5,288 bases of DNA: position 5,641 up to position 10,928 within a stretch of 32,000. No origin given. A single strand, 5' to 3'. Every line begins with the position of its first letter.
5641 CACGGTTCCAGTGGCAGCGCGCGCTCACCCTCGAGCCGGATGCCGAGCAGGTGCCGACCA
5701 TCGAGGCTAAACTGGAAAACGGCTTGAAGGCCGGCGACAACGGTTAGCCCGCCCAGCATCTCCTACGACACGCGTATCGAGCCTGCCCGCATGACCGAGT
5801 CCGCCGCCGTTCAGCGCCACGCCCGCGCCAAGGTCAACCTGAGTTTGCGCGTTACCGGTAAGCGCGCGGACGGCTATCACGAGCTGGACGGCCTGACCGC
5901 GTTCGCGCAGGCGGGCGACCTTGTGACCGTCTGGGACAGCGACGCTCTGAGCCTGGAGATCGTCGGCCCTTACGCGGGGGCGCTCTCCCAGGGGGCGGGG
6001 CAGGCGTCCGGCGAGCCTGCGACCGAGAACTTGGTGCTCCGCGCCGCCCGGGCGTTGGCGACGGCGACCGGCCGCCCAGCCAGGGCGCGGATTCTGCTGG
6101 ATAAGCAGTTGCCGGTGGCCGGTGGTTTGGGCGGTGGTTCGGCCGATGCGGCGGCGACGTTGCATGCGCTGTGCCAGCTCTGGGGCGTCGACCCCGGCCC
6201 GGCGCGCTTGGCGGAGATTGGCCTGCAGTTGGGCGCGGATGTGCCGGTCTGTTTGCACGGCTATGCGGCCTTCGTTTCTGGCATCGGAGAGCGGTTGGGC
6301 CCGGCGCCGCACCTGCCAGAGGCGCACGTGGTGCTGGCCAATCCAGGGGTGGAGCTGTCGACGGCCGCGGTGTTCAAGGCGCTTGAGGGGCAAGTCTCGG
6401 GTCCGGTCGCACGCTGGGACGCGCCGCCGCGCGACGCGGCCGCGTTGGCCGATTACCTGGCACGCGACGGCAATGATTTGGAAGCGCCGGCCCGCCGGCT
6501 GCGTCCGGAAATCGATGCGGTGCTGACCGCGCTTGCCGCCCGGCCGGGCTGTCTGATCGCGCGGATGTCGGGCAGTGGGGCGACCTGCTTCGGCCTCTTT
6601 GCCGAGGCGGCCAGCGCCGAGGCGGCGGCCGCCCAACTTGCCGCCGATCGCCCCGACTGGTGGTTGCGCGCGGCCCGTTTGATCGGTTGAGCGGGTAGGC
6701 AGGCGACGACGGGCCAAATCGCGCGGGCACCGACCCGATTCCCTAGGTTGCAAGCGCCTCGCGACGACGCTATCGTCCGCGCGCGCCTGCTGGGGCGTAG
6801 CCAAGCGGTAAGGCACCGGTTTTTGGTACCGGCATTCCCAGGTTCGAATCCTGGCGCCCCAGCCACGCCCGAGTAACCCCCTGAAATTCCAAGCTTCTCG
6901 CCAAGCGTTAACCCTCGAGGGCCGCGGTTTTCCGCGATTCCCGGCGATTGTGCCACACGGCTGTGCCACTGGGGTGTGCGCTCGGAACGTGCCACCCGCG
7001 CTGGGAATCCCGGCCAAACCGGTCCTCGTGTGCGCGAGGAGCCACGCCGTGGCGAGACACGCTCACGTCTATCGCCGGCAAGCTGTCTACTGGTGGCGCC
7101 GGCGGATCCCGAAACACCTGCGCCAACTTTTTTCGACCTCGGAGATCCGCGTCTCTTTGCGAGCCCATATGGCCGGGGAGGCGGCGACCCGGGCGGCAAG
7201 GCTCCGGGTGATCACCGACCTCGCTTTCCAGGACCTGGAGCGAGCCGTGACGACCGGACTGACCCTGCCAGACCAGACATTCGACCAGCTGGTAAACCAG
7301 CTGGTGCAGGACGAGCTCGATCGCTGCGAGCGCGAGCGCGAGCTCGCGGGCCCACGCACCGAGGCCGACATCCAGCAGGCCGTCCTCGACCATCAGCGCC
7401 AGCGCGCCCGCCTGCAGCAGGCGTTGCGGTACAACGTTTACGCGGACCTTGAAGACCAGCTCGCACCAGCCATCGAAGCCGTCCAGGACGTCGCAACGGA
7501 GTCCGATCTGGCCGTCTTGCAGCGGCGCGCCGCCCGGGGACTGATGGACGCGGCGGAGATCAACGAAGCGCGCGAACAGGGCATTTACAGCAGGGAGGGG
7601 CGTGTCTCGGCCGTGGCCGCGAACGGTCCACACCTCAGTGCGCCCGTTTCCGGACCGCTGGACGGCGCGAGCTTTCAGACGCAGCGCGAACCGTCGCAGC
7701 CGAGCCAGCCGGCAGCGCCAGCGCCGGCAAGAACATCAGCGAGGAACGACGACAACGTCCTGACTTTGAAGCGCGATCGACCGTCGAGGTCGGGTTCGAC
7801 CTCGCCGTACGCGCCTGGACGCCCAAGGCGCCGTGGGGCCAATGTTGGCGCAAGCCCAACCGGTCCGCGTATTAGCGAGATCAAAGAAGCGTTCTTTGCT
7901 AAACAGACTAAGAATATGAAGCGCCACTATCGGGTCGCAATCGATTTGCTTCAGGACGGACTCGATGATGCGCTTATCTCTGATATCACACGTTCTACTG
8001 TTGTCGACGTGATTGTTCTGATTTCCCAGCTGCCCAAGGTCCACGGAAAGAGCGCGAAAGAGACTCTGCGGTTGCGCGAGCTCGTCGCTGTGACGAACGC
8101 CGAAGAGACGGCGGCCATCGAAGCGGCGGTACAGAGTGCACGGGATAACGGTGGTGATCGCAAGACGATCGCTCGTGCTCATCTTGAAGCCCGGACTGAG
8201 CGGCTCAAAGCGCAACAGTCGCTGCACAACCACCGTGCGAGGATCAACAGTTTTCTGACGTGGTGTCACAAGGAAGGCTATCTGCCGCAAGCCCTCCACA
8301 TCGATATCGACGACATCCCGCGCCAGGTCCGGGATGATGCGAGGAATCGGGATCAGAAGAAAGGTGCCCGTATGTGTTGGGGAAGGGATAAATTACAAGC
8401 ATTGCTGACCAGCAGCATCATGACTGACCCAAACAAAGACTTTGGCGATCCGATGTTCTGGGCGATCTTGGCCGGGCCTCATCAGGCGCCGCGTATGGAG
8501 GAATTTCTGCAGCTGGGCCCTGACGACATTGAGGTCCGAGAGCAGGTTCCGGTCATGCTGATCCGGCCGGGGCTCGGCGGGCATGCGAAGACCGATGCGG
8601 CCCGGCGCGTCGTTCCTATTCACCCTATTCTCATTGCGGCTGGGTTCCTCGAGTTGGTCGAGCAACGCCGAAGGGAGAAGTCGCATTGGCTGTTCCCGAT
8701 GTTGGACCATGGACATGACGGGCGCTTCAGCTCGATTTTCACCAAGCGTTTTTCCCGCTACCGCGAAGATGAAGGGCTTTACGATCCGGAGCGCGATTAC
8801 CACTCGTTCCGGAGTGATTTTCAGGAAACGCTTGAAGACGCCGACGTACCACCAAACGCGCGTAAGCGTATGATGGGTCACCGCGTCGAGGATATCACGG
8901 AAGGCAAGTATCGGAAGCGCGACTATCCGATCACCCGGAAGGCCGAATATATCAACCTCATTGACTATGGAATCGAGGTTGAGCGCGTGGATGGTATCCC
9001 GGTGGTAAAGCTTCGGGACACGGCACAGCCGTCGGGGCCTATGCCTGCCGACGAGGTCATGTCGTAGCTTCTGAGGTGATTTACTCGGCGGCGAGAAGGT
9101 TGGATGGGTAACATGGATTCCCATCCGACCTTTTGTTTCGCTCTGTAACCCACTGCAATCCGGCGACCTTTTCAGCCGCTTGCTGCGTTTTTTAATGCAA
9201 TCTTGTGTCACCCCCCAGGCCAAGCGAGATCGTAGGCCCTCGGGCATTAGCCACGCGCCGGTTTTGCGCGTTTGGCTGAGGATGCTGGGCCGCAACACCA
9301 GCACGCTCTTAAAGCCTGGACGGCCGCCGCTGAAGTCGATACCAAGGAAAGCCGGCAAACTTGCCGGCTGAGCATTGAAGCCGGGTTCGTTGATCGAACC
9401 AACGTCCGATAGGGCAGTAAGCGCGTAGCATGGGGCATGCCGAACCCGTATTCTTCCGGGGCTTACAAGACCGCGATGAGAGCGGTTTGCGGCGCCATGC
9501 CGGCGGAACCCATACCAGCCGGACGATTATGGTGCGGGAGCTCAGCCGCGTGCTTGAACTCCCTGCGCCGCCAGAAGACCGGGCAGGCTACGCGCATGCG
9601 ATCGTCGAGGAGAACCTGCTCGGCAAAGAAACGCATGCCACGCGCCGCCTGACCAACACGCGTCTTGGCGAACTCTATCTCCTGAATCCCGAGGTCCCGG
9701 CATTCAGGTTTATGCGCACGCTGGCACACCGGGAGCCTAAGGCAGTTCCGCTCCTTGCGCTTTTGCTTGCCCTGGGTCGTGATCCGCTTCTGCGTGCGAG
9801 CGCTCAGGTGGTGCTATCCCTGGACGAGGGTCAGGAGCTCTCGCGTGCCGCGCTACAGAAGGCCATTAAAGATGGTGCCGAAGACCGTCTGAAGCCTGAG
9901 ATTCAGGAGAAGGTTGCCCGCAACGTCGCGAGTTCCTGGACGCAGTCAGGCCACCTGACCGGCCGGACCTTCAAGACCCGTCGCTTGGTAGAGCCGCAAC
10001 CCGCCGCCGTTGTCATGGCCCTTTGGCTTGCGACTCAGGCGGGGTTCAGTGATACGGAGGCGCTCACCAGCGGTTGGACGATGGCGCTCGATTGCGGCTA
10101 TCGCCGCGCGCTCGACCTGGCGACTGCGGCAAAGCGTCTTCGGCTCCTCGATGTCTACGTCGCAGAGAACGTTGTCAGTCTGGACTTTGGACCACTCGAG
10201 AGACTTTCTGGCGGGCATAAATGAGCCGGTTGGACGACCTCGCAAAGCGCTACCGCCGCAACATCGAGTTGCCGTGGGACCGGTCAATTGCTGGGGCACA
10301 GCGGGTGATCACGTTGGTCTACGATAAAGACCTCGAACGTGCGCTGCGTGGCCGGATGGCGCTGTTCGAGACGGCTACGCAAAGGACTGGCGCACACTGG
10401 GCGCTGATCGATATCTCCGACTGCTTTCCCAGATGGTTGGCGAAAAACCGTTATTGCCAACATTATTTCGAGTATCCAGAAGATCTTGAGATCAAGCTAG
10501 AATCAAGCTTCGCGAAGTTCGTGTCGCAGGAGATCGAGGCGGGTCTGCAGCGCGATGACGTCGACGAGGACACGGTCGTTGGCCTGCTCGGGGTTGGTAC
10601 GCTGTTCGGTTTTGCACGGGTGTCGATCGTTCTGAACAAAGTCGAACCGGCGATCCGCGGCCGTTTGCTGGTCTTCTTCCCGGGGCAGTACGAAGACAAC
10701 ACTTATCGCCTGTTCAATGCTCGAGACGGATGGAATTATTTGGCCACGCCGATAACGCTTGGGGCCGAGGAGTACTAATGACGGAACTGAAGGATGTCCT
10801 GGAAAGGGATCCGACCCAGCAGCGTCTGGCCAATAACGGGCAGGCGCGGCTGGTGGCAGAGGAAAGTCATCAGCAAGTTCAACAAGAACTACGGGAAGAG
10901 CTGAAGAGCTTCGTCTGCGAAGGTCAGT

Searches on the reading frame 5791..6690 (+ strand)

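Call 28: search_protein_families(library=pfam, proteins=[window:5791-6690:+])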
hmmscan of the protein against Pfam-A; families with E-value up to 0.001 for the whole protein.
window:5791-6690:+ (299 aa): 2 families
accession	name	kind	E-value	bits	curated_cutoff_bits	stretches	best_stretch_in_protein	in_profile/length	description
PF00288.32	GHMP_kinases_N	-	1.8e-16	60.5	22.3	1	80-157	1-86/87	GHMP kinases N terminal domain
PF08544.19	GHMP_kinases_C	-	1.1e-11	45.4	21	1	215-285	9-81/85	GHMP kinases C terminal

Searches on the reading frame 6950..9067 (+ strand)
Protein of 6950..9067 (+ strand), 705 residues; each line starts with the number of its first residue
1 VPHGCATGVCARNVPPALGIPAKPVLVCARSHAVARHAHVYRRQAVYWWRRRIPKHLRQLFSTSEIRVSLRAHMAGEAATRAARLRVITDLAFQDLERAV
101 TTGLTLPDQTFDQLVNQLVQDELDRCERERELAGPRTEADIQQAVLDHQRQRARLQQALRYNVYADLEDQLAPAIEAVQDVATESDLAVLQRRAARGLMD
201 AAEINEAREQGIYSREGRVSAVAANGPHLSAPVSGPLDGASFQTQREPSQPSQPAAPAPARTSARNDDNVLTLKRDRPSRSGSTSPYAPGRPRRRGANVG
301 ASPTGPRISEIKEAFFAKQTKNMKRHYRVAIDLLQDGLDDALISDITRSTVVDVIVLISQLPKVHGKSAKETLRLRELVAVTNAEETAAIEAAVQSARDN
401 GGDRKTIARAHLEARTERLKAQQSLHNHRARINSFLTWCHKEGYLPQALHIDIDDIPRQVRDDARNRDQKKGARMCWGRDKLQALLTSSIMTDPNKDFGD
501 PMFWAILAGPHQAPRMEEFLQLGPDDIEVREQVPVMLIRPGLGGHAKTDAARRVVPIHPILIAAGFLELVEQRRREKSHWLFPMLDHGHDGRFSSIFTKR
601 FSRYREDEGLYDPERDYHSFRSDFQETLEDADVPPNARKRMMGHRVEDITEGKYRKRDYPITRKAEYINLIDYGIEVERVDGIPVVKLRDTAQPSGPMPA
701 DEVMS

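Call 6: search_protein_families(library=pfam, proteins=[window:6950-9067:+])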
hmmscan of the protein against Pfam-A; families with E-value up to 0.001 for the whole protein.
window:6950-9067:+ (705 aa): 2 families
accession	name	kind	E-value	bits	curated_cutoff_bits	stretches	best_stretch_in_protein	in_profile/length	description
PF20172.3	DUF6538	-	2.4e-13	50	27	1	39-97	1-59/60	Domain of unknown function (DUF6538)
PF00589.27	Phage_integrase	-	1.2e-05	25.5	27.1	1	515-658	37-169/172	Phage integrase family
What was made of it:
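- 6791..9067 (+): tRNA-Gln (6791-6865) followed by a DUF6538/tyrosine-integrase gene (6950-9067): probable left end of the defence island that carries BREX. Pfam DUF6538 and Phage_integrase (call 6).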

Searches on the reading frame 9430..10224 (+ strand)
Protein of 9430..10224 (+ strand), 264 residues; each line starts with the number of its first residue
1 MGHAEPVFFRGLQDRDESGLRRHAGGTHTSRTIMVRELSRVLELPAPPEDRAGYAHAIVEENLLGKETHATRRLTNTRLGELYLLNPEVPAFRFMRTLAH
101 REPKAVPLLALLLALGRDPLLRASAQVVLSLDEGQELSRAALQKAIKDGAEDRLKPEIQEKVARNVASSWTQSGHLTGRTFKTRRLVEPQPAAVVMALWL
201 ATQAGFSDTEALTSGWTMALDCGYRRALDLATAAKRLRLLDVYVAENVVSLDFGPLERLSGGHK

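Call 6: search_protein_families(library=pfam, proteins=[window:9430-10224:+])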
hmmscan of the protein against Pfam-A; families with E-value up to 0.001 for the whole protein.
window:9430-10224:+ (264 aa): 0 families

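Call 50: search_protein_families(library=padloc, proteins=[window:9430-10224:+], max_evalue=0.00001)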
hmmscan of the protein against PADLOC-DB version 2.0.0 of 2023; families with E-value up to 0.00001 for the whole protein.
window:9430-10224:+ (264 aa): 3 families
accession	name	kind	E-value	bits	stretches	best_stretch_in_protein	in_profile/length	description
PDLC02450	BrxA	-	1.3e-73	245.6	1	16-259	9-252/259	BrxA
PDLC02453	BrxA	-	2.4e-28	97.6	1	19-245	168-394/421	BrxA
PDLC02455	BrxA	-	1.9e-09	35.5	1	59-200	23-165/226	BrxA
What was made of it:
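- On Type 1 BREX system: Full-length PADLOC matches to all six, in order, 9430-22303 on the + strand (call 50).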

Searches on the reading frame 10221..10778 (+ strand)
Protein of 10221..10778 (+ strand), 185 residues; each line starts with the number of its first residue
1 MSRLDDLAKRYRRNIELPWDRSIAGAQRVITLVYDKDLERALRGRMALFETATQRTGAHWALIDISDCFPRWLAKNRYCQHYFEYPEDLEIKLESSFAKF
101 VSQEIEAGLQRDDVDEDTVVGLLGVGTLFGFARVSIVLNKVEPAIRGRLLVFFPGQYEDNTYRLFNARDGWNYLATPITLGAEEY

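Call 6: search_protein_families(library=pfam, proteins=[window:10221-10778:+])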
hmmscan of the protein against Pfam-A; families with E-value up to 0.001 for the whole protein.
window:10221-10778:+ (185 aa): 1 family
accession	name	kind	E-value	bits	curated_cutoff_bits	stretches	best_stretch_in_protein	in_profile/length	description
PF08747.16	BrxB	-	1.5e-09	38.4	26.8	1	90-169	31-114/124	BREX protein BrxB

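Call 50: search_protein_families(library=padloc, proteins=[window:10221-10778:+], max_evalue=0.00001)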
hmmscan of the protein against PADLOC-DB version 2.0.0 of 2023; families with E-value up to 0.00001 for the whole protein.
window:10221-10778:+ (185 aa): 3 families
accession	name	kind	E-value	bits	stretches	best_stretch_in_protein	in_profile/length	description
PDLC02469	BrxB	-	6.8e-70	232.5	1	1-180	1-180/184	BrxB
PDLC02463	BrxB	-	4.5e-10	37.9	1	34-173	38-183/193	BrxB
PDLC02462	BrxB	-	2e-09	35.7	1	94-168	112-187/202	BrxB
